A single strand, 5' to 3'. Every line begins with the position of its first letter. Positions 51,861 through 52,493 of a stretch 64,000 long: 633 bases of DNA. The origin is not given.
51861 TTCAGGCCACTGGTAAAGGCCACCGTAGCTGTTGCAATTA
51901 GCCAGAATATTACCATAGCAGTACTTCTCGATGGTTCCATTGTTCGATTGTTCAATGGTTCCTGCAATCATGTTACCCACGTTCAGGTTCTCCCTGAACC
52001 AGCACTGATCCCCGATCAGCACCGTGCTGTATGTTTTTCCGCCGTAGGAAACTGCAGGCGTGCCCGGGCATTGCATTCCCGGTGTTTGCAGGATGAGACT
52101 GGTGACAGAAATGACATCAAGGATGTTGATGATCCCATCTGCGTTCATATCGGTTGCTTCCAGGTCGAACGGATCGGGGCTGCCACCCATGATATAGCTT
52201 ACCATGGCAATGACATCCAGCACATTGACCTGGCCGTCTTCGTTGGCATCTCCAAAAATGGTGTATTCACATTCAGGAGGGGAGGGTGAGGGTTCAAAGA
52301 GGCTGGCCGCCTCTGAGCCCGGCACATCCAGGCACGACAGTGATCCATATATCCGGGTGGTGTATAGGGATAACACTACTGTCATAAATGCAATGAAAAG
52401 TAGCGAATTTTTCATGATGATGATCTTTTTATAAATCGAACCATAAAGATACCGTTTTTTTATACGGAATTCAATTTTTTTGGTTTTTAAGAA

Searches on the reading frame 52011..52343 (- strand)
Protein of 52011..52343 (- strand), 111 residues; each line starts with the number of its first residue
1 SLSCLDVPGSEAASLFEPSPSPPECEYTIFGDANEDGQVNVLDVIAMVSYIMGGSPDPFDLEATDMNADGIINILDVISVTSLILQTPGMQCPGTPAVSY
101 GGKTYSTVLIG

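Call 59: find_related_loci(query=window:52011-52343:-, collection=metagenome_contigs, flank=10000)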
Query window:52011-52343:- (111 aa) in metagenome_contigs; peptide patterns used: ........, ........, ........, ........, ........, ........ (x = any residue, [..] = any of these).
263 stretches matched a pattern; 8 encode a relative of the query (tblastn E <= 1e-3); 8 distinct loci.
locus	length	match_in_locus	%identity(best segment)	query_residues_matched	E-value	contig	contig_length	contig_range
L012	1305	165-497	100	1-111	1e-75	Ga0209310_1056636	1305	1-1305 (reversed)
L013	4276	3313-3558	34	3-84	1e-12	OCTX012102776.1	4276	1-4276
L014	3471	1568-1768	36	22-85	8e-10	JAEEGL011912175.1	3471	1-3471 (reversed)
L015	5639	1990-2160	37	31-87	6e-9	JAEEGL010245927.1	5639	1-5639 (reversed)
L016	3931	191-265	64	87-111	3e-8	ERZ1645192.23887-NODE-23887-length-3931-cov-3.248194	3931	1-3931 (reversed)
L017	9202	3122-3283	38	31-86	1e-7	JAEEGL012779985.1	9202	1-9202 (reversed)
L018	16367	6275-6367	59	78-111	3e-7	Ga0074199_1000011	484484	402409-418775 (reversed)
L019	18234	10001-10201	33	41-111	4e-5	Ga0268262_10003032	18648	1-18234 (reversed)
